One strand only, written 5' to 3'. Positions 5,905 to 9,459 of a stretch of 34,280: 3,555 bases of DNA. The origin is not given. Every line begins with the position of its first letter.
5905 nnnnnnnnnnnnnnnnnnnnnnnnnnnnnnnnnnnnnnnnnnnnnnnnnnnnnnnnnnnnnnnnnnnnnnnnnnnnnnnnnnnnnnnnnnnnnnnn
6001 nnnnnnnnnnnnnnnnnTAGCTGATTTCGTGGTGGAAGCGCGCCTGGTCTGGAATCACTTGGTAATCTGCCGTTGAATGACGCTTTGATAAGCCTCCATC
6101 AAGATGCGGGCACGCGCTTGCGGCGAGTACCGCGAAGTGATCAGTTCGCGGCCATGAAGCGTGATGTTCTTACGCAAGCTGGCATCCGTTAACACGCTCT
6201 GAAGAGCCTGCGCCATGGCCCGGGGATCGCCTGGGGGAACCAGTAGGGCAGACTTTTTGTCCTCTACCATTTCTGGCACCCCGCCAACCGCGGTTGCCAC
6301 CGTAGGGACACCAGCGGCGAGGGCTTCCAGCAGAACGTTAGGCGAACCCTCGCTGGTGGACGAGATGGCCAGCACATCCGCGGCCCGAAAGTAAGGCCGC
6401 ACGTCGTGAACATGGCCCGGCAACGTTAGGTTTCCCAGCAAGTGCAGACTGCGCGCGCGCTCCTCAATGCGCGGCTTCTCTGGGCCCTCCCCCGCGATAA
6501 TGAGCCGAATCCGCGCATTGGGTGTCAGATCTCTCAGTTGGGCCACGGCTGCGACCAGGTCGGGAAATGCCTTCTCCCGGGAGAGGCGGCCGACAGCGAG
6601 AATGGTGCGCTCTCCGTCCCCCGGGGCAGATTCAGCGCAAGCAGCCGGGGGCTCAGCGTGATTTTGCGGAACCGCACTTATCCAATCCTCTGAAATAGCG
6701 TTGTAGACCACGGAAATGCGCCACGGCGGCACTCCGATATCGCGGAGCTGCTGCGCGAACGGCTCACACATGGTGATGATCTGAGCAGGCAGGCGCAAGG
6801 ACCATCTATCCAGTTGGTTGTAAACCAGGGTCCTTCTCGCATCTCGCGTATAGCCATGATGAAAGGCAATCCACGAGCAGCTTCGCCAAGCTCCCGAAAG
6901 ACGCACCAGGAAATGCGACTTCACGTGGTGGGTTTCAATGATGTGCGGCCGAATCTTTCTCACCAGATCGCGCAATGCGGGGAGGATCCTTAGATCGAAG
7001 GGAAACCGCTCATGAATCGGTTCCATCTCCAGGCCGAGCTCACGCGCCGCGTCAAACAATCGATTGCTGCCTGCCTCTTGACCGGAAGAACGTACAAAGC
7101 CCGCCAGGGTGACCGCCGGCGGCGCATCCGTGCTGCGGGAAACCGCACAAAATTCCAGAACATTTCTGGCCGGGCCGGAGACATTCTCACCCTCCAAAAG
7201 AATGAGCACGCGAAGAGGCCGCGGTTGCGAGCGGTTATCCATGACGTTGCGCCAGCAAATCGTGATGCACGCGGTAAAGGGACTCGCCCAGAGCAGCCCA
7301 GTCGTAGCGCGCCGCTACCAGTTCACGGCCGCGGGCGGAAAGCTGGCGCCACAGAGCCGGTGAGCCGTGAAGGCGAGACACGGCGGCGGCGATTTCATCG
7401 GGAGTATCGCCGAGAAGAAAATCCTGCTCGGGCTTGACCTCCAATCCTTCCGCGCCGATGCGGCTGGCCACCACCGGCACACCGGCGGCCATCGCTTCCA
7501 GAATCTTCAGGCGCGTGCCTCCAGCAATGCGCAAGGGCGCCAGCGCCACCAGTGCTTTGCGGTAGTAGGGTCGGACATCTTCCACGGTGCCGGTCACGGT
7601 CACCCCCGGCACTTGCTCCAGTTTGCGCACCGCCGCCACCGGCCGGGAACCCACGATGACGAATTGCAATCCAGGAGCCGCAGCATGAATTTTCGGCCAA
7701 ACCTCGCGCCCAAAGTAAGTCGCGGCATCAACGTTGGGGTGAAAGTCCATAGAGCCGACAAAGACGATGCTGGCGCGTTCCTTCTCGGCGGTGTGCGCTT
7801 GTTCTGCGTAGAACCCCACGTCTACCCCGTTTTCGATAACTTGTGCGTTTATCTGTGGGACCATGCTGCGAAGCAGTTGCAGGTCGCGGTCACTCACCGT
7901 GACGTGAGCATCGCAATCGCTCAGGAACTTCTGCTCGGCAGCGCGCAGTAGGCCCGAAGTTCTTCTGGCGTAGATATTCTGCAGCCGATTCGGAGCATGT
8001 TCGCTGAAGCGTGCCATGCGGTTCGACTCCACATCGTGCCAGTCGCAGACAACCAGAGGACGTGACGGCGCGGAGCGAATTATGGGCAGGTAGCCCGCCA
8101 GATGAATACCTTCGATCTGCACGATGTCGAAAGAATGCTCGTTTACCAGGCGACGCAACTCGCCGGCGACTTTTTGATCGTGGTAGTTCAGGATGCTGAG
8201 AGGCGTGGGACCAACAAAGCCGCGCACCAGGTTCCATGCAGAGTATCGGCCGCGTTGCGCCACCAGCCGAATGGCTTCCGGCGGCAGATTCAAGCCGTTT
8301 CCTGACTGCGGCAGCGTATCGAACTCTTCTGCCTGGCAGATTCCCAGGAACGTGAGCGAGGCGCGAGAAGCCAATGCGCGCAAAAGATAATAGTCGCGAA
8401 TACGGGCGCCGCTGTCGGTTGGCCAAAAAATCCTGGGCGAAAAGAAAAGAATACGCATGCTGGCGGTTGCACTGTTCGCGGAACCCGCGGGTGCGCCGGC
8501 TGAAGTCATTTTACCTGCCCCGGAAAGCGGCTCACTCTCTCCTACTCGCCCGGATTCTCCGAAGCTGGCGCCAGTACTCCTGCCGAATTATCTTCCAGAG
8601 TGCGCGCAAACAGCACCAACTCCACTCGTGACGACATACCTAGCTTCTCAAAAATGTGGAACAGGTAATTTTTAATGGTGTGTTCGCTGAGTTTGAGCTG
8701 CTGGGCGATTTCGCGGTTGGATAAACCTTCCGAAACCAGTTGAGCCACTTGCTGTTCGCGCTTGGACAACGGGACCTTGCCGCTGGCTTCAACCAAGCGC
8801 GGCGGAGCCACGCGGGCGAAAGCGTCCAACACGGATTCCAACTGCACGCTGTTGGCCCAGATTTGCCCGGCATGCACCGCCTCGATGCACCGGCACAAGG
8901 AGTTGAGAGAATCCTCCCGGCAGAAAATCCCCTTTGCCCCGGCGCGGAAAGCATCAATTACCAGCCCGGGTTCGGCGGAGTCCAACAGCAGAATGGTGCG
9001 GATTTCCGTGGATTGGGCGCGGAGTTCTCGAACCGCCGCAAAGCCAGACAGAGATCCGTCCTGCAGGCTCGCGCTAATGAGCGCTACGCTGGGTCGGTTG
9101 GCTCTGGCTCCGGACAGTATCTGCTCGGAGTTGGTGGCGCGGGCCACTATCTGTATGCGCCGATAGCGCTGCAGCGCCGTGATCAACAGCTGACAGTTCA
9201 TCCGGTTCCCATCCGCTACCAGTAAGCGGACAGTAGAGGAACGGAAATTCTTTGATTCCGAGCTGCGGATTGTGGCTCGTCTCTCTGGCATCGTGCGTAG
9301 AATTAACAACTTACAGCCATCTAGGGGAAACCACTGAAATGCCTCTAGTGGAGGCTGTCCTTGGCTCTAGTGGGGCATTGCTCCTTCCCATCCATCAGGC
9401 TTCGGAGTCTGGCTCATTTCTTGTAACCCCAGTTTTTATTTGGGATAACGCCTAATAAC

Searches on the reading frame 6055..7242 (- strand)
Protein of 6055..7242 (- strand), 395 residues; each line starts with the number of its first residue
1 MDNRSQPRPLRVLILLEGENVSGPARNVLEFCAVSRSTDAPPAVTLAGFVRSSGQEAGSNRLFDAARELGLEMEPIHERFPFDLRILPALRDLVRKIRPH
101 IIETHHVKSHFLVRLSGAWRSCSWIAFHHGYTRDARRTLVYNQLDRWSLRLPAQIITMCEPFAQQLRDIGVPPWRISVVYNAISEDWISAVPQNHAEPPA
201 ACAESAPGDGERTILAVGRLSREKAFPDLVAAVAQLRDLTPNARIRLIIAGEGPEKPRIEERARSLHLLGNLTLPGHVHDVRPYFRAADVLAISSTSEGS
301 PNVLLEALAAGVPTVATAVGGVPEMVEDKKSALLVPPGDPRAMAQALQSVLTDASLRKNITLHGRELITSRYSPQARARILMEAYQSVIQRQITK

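Call 3: search_protein_families(library=pfam, proteins=[window:6055-7242:-], max_evalue=0.01)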
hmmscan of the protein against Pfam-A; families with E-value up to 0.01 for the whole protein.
window:6055-7242:- (395 aa): 6 families
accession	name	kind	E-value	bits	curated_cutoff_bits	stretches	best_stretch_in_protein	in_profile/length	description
PF13692.12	Glyco_trans_1_4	-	6.8e-38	130.6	27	1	212-353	2-142/142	Glycosyl transferases group 1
PF00534.26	Glycos_transf_1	-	3.4e-36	124.8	26.4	1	207-365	11-170/172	Glycosyl transferases group 1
PF13439.12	Glyco_transf_4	-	3e-16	60.4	28.5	1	61-185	37-168/170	Glycosyltransferase Family 4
PF13579.12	Glyco_trans_4_4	-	5.3e-15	56.5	29.7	1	70-181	44-157/158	Glycosyl transferase 4-like domain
PF20706.3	GT4-conflict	-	1.3e-09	38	26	1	203-379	189-383/385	Family 4 Glycosyltransferase in conflict systems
PF13524.12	Glyco_trans_1_2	-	6.6e-08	33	25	1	245-382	15-143/144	Glycosyl transferase-like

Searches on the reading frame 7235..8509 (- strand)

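Call 3: search_protein_families(library=pfam, proteins=[window:7235-8509:-], max_evalue=0.01)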
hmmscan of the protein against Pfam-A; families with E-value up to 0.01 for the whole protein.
window:7235-8509:- (424 aa): 5 families
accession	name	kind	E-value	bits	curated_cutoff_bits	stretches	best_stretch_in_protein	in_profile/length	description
PF13692.12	Glyco_trans_1_4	-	6e-28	98.3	27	1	247-380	3-139/142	Glycosyl transferases group 1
PF13524.12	Glyco_trans_1_2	-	2.7e-12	47.3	25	1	276-406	10-137/144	Glycosyl transferase-like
PF00534.26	Glycos_transf_1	-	2.7e-11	43.7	26.4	1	238-395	8-170/172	Glycosyl transferases group 1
PF13439.12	Glyco_transf_4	-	7.2e-10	39.6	28.5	1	93-231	39-168/170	Glycosyltransferase Family 4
PF13579.12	Glyco_trans_4_4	-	3.9e-06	27.7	29.7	1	112-228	57-158/158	Glycosyl transferase 4-like domain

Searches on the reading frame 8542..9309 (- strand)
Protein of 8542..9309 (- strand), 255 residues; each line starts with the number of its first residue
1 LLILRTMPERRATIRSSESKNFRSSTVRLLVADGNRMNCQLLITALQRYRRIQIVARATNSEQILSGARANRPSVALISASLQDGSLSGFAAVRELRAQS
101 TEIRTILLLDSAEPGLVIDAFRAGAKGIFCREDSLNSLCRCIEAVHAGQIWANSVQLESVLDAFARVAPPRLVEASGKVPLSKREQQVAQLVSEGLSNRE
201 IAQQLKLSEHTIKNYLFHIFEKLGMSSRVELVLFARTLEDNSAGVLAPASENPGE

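Call 3: search_protein_families(library=pfam, proteins=[window:8542-9309:-], max_evalue=0.01)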
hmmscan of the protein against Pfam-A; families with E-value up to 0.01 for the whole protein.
window:8542-9309:- (255 aa): 10 families
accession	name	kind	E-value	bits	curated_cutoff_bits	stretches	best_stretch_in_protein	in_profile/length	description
PF00196.25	GerE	-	3.3e-19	68.7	23.5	1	180-235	2-57/57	Bacterial regulatory proteins, luxR family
PF00072.30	Response_reg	-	2.6e-07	31.2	30.2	1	30-130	2-98/111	Response regulator receiver domain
PF08281.18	Sigma70_r4_2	-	1.4e-05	25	25.7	1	194-223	25-54/54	Sigma-70, region 4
PF14493.12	HTH_40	-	3.1e-05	24.6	27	1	186-222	3-39/89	Helix-turn-helix domain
PF13384.12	HTH_23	-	7.7e-05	22.8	24.6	1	183-215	5-37/50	Homeodomain-like domain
PF13542.12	HTH_Tnp_ISL3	-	0.00051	19.9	27.4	1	185-215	17-46/51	Helix-turn-helix domain of transposase family ISL3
PF13936.12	HTH_38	-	0.0037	17.4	27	1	187-214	12-39/44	Helix-turn-helix domain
PF04545.22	Sigma70_r4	-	0.0053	16.7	24.1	0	181-223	5-48/50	Sigma-70, region 4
PF07638.17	Sigma70_ECF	-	0.0086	16.4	21.1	0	185-220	141-176/185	ECF sigma factor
PF02796.21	HTH_7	-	0.0094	16.5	23.8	0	185-216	11-42/45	Helix-turn-helix domain of resolvase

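Call 29: search_solved_structures(query=window:8542-9309:-, max_evalue=0.001, show_alignments=4)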
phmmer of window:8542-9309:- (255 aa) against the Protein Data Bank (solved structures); distinct sequences matched with E-value up to 0.001: 36.
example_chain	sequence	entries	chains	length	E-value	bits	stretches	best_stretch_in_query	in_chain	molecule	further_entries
3c3w_A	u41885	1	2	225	2.7e-19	73.2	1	29-239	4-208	TWO COMPONENT TRANSCRIPTIONAL REGULATORY PROTEIN DEVR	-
4ldz_A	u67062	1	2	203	2.3e-16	63.6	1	25-233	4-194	Transcriptional regulatory protein DesR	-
1a04_A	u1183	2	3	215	2.8e-14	56.8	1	49-234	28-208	NITRATE/NITRITE RESPONSE REGULATOR PROTEIN NARL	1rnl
5hev_A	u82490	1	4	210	1.3e-12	51.3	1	28-235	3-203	Response regulator protein VraR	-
4yn8_A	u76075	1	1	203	3.8e-11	46.5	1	33-236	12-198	Response regulator ChrA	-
3kln_A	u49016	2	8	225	6.5e-11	45.8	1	126-236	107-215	Transcriptional regulator, LuxR family | Transcriptional regulator VpsT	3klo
4zmr_A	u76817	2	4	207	1.1e-10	45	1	23-235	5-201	Response regulator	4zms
4hye_A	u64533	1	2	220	3.4e-10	43.4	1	27-235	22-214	Response regulator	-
1zlj_A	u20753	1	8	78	4.5e-09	39.8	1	181-239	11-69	Dormancy Survival Regulator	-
7ve6_A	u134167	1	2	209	6.5e-09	39.2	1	26-235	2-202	Response regulator protein VraR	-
1zlk_A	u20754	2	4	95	7e-09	39.1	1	181-239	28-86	Dormancy Survival Regulator | TWO COMPONENT TRANSCRIPTIONAL REGULATORY PROTEIN DEVR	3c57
4gvp_A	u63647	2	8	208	8.9e-09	38.8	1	26-235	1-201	Response regulator protein vraR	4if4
8u3b_G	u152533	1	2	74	7.3e-07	32.5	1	181-235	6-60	Nitrate/nitrite response regulator protein NarL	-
8zwn_A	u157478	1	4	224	8e-07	32.4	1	48-236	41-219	DNA-binding transcriptional activator EvgA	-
5f64_A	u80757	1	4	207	8.4e-07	32.3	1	49-236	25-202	Positive transcription regulator EvgA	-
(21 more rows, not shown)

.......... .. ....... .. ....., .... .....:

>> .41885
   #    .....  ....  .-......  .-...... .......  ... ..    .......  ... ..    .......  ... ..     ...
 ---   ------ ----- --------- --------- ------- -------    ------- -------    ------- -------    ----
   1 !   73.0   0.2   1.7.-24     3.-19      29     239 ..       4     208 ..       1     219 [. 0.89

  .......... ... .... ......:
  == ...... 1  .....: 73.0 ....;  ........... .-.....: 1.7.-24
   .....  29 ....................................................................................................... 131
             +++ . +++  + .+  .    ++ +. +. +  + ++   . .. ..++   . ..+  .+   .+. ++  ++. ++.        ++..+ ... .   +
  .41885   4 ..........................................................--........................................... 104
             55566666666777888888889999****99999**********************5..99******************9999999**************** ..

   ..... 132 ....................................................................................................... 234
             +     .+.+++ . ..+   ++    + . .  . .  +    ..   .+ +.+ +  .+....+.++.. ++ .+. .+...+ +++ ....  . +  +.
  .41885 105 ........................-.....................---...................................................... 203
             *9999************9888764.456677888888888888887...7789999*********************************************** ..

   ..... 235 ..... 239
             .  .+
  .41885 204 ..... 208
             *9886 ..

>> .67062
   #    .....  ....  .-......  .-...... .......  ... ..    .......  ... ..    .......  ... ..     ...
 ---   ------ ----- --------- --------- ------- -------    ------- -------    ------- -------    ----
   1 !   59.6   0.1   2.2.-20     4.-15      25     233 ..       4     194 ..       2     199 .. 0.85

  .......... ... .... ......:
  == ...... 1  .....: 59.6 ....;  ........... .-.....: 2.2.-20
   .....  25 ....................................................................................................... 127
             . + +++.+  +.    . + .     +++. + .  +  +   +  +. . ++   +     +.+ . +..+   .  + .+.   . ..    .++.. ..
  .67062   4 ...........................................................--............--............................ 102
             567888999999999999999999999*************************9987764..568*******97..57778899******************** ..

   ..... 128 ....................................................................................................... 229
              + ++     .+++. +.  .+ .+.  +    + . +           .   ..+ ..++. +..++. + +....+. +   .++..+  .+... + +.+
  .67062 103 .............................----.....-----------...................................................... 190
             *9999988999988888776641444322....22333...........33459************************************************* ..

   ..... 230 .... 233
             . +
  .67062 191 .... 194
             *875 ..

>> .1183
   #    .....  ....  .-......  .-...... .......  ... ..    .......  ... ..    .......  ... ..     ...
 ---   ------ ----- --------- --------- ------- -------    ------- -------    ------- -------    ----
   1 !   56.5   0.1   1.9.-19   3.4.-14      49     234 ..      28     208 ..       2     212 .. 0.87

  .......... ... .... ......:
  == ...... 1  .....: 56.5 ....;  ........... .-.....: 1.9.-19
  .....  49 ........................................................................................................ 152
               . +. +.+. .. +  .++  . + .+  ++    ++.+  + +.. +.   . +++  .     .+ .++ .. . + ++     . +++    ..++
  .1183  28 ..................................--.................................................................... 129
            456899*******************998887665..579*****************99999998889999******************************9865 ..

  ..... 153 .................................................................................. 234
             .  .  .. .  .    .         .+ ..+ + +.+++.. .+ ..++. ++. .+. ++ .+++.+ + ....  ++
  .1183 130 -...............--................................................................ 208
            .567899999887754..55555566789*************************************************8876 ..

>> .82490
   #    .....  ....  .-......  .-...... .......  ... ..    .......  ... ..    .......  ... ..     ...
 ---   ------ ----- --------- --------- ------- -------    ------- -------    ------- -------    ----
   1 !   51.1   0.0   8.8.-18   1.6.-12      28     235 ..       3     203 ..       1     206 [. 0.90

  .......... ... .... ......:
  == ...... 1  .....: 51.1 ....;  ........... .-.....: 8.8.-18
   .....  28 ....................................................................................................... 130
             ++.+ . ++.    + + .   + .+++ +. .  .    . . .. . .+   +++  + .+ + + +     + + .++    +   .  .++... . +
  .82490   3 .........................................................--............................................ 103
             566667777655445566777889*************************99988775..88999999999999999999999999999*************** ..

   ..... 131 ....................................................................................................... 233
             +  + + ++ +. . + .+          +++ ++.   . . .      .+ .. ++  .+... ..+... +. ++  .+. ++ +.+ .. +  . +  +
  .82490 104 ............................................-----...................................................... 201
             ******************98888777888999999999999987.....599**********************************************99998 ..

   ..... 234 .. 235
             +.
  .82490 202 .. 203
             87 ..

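Call 72: search_protein_families(library=ncbifam, proteins=[window:8542-9309:-], max_evalue=0.001)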
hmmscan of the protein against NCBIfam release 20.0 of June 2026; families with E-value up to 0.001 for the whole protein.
window:8542-9309:- (255 aa): 26 families (the best 25 are shown)
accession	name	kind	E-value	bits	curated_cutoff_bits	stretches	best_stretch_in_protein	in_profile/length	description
NF052445.1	RespRegMctR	equivalog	3.6e-23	82.1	300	1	27-235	2-199/205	two-component system response regulator MctR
NF047785.1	respo_reg_MadR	equivalog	3.6e-23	82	300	1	28-235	2-203/209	MadR family response regulator transcription factor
NF007935.0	PRK10651.1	equivalog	6.9e-23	80.9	250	1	27-235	7-210/216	two-component system response regulator NarL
NF007018.1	PRK09483.1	equivalog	4.4e-19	69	280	1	44-235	19-203/217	UvrY/SirA/GacA family response regulator transcription factor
NF007403.0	PRK09935.1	equivalog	1.2e-18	67.5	271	1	45-238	22-207/210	fimbria biosynthesis transcriptional regulator FimZ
NF011896.0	PRK15369.1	equivalog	1.7e-18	67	242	1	27-239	4-208/211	two component system response regulator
NF007685.0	PRK10360.1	equivalog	3.1e-14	53.2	258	1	51-232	26-189/196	response regulator transcription factor UhpA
NF041830.1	RR_TF_ErdR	exception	3.5e-14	53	390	1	67-240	42-210/213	response regulator transcription factor ErdR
NF007708.0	PRK10403.1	equivalog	1.5e-13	50.7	343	1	42-234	22-208/215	nitrate/nitrite response regulator protein NarP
NF052366.1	photon_PedR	equivalog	8.5e-13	48.3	120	1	181-235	3-57/74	photosynthetic electron transport-dependent transcriptional regulator PedR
NF007505.1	PRK10100.1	equivalog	3.4e-12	46.5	250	1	94-235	62-199/204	biofilm master transcriptional regulator CsgD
NF041232.1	BagY_FevT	exception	5.3e-12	45.3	700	1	180-234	296-352/367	LuxR family transcriptional regulator BagY/FevT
TIGR03020.2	EpsA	equivalog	7.8e-11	42.1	170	1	178-231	188-241/247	XrtB/PEP-CTERM-associated transcriptional regulator EpsA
NF007419.0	PRK09958.1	equivalog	2e-10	40.6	251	1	42-236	15-199/204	acid-sensing system DNA-binding response regulator EvgA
NF003420.0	PRK04841.1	equivalog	3.3e-10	38.6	537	1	174-238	832-896/903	HTH-type transcriptional regulator MalT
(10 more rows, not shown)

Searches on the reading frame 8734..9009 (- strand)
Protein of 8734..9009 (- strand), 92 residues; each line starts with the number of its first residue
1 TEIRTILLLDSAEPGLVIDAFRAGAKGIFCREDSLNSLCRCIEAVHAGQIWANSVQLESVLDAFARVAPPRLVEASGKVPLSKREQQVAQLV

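Call 31: search_solved_structures(query=window:8734-9009:-, max_evalue=10, show_alignments=5)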
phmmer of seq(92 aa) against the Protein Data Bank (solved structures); distinct sequences matched with E-value up to 10: 3.
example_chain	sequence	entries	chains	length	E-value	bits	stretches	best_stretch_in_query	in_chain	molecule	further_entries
4ldz_A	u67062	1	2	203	0.3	14.6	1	4-55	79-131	Transcriptional regulatory protein DesR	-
7ssi_C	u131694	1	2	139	0.46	14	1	4-52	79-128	Transcriptional regulatory protein DesR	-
4le0_A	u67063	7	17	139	0.47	14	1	4-52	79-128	Transcriptional regulatory protein DesR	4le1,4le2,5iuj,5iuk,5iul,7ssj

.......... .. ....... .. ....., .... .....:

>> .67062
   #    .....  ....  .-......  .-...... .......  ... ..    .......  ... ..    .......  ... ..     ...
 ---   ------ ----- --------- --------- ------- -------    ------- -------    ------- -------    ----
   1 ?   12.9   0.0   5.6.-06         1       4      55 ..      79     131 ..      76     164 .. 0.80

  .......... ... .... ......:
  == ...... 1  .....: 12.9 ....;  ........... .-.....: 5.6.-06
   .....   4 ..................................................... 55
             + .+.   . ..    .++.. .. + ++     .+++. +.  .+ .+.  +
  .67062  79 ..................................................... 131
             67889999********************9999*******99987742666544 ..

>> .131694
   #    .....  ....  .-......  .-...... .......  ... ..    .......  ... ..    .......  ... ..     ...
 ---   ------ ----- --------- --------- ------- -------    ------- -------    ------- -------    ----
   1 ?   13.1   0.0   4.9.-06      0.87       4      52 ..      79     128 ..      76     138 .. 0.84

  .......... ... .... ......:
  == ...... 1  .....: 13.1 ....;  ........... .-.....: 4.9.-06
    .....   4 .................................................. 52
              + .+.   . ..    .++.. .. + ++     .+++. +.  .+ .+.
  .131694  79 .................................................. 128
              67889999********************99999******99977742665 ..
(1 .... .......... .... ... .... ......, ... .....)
